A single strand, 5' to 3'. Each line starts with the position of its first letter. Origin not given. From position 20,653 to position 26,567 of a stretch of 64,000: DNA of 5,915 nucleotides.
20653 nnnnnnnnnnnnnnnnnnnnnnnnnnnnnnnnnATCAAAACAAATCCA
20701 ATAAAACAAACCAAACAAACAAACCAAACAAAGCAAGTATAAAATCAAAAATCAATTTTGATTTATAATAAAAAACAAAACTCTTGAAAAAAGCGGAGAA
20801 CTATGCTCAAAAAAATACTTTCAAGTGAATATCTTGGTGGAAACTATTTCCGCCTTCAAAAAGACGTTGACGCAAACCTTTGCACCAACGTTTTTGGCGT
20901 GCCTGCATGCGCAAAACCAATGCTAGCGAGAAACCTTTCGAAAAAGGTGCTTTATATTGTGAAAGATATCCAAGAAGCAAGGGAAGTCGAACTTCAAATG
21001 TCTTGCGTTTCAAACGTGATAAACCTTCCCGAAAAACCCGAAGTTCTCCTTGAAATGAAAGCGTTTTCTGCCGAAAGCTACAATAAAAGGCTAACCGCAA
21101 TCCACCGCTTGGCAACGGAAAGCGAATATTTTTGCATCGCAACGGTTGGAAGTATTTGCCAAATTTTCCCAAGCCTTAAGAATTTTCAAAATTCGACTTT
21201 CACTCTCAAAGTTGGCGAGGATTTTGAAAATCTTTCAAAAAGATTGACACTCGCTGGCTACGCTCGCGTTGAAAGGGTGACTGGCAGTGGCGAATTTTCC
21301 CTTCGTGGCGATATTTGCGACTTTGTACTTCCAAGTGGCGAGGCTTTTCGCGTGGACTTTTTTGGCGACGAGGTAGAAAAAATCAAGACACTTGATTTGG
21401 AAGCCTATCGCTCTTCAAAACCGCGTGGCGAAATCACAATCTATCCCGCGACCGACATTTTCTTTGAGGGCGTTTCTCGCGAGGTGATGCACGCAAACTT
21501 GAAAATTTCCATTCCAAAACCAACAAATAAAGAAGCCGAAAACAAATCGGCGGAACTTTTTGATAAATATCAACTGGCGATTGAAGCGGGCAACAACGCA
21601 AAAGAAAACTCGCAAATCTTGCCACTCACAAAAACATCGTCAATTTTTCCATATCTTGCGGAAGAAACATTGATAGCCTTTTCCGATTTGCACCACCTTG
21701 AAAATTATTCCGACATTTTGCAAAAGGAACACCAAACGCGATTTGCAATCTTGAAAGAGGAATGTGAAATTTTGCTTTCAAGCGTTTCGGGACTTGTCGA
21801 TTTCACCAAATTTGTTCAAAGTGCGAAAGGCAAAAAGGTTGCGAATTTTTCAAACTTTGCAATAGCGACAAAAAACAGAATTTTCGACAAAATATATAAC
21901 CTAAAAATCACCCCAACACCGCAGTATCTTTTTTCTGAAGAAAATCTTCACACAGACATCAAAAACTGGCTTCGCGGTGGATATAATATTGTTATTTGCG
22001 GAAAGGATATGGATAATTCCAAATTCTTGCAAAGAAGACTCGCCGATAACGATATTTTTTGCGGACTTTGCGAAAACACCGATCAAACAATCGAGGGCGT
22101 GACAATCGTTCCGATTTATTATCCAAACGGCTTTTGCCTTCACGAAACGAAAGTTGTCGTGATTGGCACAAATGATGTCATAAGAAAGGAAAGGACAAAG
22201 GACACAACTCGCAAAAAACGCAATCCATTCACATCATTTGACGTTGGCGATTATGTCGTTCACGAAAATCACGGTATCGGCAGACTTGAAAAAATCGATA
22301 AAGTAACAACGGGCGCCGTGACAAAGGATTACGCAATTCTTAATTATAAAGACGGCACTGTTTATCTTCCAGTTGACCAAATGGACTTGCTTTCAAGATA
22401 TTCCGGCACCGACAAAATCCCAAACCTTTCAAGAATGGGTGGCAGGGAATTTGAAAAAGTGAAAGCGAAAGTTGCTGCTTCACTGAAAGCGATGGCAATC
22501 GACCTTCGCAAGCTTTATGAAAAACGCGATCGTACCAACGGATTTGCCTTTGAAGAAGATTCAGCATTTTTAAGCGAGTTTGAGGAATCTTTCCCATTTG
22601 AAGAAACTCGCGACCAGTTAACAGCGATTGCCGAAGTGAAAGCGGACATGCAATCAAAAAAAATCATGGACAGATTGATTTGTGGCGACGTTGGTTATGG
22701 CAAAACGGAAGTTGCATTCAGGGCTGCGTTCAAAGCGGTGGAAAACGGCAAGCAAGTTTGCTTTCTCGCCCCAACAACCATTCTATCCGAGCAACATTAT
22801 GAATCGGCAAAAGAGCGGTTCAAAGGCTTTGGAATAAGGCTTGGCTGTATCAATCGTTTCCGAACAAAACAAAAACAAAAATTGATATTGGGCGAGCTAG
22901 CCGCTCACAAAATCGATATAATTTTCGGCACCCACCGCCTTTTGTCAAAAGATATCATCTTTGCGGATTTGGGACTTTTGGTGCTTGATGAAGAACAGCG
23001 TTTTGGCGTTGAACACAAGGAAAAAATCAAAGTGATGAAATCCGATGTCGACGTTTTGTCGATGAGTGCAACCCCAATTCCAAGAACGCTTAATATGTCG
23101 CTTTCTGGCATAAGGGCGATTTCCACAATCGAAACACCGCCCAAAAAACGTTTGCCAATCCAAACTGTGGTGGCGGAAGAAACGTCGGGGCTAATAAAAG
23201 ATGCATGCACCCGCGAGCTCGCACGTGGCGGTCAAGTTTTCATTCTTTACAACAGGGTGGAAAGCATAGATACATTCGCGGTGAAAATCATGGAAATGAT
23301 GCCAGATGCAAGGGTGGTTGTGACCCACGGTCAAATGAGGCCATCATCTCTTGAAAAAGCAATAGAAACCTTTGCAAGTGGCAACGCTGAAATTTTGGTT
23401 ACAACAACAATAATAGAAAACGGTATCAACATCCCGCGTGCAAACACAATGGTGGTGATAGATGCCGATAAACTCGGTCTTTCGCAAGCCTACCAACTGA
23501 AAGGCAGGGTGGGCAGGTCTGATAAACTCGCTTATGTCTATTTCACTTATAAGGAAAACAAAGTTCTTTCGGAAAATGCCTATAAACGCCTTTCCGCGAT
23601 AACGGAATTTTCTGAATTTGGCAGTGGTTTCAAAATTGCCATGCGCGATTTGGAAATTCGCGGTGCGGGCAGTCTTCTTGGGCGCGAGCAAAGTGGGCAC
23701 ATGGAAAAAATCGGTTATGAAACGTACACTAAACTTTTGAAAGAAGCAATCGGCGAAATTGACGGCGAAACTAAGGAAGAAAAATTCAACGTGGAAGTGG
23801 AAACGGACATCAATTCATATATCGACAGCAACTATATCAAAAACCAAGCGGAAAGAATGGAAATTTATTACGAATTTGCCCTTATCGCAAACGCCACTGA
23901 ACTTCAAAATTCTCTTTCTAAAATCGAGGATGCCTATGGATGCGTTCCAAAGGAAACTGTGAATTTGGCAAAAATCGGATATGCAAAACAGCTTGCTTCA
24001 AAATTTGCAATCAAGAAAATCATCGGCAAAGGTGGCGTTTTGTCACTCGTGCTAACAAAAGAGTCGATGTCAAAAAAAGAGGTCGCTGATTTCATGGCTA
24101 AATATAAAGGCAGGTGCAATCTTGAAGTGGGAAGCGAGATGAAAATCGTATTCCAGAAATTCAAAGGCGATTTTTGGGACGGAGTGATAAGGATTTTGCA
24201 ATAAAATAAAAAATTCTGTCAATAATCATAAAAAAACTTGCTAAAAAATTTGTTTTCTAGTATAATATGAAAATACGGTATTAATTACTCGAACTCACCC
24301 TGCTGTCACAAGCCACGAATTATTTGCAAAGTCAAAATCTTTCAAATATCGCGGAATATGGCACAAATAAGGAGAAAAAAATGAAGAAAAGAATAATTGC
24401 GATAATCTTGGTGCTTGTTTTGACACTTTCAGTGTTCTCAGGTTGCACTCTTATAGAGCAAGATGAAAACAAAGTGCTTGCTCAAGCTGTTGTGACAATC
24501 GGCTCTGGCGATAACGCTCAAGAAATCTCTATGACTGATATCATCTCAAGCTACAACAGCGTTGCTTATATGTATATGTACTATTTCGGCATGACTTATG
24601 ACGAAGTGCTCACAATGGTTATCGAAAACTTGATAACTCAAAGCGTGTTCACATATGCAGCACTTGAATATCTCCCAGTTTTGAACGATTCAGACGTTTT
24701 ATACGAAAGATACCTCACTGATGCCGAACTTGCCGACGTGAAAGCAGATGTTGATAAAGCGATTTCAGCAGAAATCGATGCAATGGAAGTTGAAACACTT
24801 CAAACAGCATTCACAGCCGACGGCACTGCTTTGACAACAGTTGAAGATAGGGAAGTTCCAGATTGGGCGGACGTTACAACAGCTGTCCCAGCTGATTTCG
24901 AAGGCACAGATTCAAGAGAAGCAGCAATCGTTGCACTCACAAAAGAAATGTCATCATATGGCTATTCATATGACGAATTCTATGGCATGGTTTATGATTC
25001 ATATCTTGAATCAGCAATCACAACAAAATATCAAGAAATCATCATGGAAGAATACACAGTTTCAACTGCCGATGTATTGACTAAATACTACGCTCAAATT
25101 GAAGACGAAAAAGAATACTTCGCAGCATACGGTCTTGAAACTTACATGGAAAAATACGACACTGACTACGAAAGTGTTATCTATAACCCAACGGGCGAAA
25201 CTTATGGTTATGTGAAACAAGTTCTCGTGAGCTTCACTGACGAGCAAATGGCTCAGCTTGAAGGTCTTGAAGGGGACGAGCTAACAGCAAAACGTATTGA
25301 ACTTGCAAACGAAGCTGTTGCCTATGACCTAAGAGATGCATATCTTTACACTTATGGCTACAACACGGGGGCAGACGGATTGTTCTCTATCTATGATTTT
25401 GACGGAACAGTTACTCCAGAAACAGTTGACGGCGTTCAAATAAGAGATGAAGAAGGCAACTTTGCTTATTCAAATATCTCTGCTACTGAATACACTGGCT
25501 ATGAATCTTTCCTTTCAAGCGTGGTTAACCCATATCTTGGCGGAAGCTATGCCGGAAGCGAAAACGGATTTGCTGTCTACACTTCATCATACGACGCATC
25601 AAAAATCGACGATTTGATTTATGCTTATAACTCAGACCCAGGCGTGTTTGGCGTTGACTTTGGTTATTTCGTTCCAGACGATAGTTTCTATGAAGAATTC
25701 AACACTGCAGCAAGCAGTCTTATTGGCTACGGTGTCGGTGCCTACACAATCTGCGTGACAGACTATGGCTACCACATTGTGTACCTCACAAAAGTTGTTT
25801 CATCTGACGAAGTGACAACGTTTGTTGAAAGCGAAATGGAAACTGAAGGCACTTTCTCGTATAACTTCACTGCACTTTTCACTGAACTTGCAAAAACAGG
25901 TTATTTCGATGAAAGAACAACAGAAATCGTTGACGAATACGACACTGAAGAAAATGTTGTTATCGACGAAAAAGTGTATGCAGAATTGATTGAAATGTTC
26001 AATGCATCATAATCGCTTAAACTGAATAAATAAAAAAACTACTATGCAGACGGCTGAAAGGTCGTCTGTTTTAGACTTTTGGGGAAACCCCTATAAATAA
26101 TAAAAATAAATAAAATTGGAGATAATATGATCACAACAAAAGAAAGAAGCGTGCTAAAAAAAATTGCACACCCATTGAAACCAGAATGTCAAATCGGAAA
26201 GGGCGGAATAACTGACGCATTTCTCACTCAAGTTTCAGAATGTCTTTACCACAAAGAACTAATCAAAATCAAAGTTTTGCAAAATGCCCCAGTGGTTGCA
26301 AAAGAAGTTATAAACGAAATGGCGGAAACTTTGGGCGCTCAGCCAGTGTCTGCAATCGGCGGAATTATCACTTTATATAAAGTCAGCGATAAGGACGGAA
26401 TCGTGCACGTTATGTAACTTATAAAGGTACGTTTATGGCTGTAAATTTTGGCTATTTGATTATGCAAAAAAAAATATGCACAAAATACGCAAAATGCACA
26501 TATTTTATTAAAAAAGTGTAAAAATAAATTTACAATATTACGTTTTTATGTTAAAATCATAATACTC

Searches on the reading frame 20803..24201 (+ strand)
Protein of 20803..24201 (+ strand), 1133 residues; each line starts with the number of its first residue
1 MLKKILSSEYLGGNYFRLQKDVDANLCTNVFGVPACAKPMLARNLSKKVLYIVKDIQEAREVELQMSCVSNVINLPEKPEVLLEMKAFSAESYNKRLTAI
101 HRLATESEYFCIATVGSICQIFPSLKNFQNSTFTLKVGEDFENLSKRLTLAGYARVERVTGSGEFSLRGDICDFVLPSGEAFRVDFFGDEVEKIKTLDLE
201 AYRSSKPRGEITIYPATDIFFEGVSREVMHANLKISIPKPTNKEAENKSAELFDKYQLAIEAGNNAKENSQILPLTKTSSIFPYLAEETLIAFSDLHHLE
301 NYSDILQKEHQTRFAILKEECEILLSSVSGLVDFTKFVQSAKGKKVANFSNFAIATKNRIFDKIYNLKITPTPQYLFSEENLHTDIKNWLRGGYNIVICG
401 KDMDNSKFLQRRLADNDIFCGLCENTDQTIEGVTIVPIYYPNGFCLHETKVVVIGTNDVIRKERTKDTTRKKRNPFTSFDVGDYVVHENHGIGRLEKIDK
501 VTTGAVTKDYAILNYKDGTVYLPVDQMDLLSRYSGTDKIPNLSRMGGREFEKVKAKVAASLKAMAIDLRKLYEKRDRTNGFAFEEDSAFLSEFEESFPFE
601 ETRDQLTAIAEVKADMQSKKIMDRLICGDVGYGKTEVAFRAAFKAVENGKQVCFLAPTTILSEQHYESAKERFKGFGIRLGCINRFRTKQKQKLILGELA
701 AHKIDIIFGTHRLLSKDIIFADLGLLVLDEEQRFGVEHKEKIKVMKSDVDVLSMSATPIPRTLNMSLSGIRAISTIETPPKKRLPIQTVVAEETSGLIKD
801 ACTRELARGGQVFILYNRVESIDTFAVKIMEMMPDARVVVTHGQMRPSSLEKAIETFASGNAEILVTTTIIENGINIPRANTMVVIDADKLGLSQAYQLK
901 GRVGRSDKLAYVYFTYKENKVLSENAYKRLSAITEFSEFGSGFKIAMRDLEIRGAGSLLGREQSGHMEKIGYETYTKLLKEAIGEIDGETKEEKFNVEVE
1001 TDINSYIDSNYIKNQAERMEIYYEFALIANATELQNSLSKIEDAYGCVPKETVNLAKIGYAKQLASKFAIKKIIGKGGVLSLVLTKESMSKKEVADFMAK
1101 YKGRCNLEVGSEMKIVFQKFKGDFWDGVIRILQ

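Call 70: find_homologous_proteins(query=window:20803-24201:+, max_evalue=1e-200)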
Query window:20803-24201:+ (1133 aa): 1852 proteins with E <= 1e-200 among 8000 candidates; the best 120 are listed.
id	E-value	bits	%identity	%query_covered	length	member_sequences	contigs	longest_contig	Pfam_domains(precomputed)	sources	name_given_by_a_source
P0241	0.0e+0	2460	97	100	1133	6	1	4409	PF02559.23,PF00270.36,PF17757.7,PF03461.21,PF00271.38,PF04851.22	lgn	-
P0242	0.0e+0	2208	86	100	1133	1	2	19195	PF02559.23,PF00270.36,PF17757.7,PF03461.21,PF00271.38,PF04851.22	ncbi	-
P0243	0.0e+0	1995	78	100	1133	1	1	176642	PF02559.23,PF00270.36,PF17757.7,PF03461.21,PF00271.38,PF04851.22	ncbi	ncbi:MAG: transcription-repair coupling factor [Bacillota bacterium]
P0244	0.0e+0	1098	47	99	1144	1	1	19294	PF02559.23,PF00270.36,PF17757.7,PF03461.21,PF00271.38,PF04851.22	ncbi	-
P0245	0.0e+0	1081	47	99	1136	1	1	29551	PF02559.23,PF00270.36,PF17757.7,PF03461.21,PF00271.38,PF04851.22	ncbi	-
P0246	0.0e+0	1054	46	99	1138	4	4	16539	PF02559.23,PF00270.36,PF17757.7,PF03461.21,PF00271.38,PF04851.22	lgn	-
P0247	2.6e-274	931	43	95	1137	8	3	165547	PF02559.23,PF00270.36,PF17757.7,PF03461.21,PF00271.38,PF22590.3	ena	-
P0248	3.5e-272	924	44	95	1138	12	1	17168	PF02559.23,PF00270.36,PF17757.7,PF03461.21,PF00271.38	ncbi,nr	ncbi:MAG: transcription-repair coupling factor [Christensenellaceae bacterium]|nr:transcription-repa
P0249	7.4e-272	923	46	95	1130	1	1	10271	PF02559.23,PF00270.36,PF17757.7,PF03461.21,PF00271.38,PF04851.22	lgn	-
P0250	1.2e-271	922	44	96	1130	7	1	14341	PF02559.23,PF00270.36,PF17757.7,PF03461.21,PF00271.38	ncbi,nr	ncbi:MAG: transcription-repair coupling factor [Clostridia bacterium]|nr:transcription-repair coupli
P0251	1.4e-271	922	44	99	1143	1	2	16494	PF02559.23,PF00270.36,PF17757.7,PF03461.21,PF00271.38,PF04851.22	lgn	-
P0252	1.3e-269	915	45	95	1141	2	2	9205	PF02559.23,PF00270.36,PF17757.7,PF03461.21,PF00271.38,PF04851.22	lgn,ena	-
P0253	5.7e-269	913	43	98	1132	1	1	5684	PF02559.23,PF00270.36,PF17757.7,PF03461.21,PF00271.38,PF22590.3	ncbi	-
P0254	3.2e-267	908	44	97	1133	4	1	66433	PF02559.23,PF00270.36,PF17757.7,PF03461.21,PF00271.38,PF04851.22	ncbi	-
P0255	5.0e-267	907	44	98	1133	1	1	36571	PF02559.23,PF00270.36,PF17757.7,PF03461.21,PF00271.38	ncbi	-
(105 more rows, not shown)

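Call 71: find_encoding_contigs(protein=P0242, flank=10000, max_places=3)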
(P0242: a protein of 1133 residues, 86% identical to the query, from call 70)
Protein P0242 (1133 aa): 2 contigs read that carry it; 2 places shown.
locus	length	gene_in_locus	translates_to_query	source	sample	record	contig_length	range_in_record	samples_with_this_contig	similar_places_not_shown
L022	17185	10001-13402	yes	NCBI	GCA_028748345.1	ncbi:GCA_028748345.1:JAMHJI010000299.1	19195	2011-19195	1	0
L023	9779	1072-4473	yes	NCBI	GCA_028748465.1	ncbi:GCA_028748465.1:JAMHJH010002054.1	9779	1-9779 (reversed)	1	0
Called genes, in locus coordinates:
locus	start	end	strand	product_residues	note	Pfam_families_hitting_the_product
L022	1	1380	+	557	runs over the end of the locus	PF02463:SMC_N, PF13476:AAA_23 (weak)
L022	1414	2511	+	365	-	PF00753:Lactamase_B, PF23023:Anti-Pycsar_Apyc1 (faint), PF12706:Lactamase_B_2 (weak)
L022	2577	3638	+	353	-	PF00465:Fe-ADH, PF13685:Fe-ADH_2, PF01761:DHQ_synthase, PF24621:DHQS_C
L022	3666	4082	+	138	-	PF01220:DHquinase_II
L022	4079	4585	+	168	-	PF13238:AAA_18 (weak), PF01202:SKI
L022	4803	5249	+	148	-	PF02580:Tyr_Deacylase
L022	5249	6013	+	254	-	PF00753:Lactamase_B, PF23023:Anti-Pycsar_Apyc1, PF12706:Lactamase_B_2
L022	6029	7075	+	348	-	PF02517:Rce1-like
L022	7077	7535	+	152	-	PF02590:SPOUT_MTase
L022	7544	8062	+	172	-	PF00383:dCMP_cyt_deam_1, PF14437:MafB19-deam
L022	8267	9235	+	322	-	PF13793:Pribosyltran_N, PF00156:Pribosyltran, PF14572:Pribosyl_synth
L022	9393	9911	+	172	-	PF01195:Pept_tRNA_hydro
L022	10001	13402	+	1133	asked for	PF17757:UvrB_inter, PF02559:CarD_TRCF_RID, PF00270:DEAD, PF04851:ResIII, PF00271:Helicase_C, PF03461:TRCF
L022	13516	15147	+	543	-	-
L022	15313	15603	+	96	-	PF01985:CRS1_YhbY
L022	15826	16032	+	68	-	PF13560:HTH_31, PF12844:HTH_19, PF01381:HTH_3, PF13443:HTH_26 (weak)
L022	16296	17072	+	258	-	PF00497:SBP_bac_3, PF10613:Lig_chan-Glu_bd (weak)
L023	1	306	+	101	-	?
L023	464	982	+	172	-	PF01195:Pept_tRNA_hydro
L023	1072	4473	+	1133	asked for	PF17757:UvrB_inter, PF02559:CarD_TRCF_RID, PF00270:DEAD, PF04851:ResIII, PF00271:Helicase_C, PF03461:TRCF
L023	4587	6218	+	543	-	-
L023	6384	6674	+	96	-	PF01985:CRS1_YhbY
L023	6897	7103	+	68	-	PF13560:HTH_31, PF12844:HTH_19, PF01381:HTH_3, PF13443:HTH_26 (weak)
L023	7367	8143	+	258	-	PF00497:SBP_bac_3, PF10613:Lig_chan-Glu_bd (weak)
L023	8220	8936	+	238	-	PF00528:BPD_transp_1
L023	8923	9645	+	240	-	PF02463:SMC_N (weak), PF00005:ABC_tran, PF13304:AAA_21 (weak)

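Call 72: find_encoding_contigs(protein=P0243, flank=10000, max_places=2)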
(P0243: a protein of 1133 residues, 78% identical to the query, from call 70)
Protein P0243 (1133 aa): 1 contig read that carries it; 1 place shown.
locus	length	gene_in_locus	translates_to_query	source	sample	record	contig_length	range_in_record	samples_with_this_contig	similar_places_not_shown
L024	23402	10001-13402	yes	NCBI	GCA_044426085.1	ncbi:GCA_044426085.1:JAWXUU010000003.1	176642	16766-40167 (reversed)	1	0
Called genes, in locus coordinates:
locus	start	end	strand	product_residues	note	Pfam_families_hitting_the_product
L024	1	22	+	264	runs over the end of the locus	PF01513:NAD_kinase, PF20143:NAD_kinase_C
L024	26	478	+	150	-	PF01316:Arg_repressor, PF02863:Arg_repressor_C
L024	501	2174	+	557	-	PF02463:SMC_N, PF13476:AAA_23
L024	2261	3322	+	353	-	PF00465:Fe-ADH (weak), PF13685:Fe-ADH_2, PF01761:DHQ_synthase, PF24621:DHQS_C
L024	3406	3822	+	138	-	PF01220:DHquinase_II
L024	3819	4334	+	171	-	PF13238:AAA_18, PF01202:SKI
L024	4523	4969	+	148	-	PF02580:Tyr_Deacylase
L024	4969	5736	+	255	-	PF00753:Lactamase_B, PF23023:Anti-Pycsar_Apyc1, PF12706:Lactamase_B_2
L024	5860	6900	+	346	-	PF02517:Rce1-like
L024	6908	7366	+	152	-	PF02590:SPOUT_MTase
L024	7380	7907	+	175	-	PF00383:dCMP_cyt_deam_1, PF14437:MafB19-deam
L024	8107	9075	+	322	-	PF13793:Pribosyltran_N, PF00156:Pribosyltran, PF14572:Pribosyl_synth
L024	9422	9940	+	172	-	PF01195:Pept_tRNA_hydro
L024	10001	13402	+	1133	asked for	PF17757:UvrB_inter, PF02559:CarD_TRCF_RID, PF00270:DEAD, PF04851:ResIII, PF00271:Helicase_C, PF03461:TRCF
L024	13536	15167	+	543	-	-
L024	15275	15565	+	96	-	PF01985:CRS1_YhbY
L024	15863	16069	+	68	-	PF13560:HTH_31, PF12844:HTH_19, PF01381:HTH_3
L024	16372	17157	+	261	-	PF00497:SBP_bac_3, PF10613:Lig_chan-Glu_bd (weak)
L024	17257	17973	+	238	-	PF00528:BPD_transp_1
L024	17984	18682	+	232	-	PF02463:SMC_N (faint), PF13166:AAA_13 (faint), PF00005:ABC_tran, PF13304:AAA_21 (weak)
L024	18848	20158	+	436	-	PF04174:CP_ATPgrasp_1, PF14403:CP_ATPgrasp_2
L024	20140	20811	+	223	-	PF04168:Alpha-E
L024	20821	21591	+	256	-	PF08379:Bact_transglu_N, PF01841:Transglut_core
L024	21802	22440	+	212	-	PF00702:Hydrolase, PF13419:HAD_2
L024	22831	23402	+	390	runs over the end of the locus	PF00375:SDF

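Call 73: find_encoding_contigs(protein=P0241, flank=10000, max_places=3)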
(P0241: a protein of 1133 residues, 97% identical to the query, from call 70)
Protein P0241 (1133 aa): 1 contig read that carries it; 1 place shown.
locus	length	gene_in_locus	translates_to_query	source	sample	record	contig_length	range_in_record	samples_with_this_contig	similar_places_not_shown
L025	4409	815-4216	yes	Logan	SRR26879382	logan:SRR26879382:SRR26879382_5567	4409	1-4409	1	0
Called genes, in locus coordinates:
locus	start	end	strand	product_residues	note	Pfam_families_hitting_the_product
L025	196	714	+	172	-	PF01195:Pept_tRNA_hydro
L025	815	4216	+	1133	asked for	PF17757:UvrB_inter, PF02559:CarD_TRCF_RID, PF00270:DEAD, PF04851:ResIII, PF00271:Helicase_C, PF03461:TRCF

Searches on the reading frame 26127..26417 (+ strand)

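Call 68: search_protein_families(library=pfam, proteins=[window:26127-26417:+], max_evalue=0.00001)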
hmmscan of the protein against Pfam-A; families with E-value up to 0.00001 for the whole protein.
window:26127-26417:+ (96 aa): 1 family
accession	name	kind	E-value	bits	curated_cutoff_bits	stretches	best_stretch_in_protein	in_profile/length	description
PF01985.26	CRS1_YhbY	-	2.5e-24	85.8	27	1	2-85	1-84/84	CRS1 / YhbY (CRM) domain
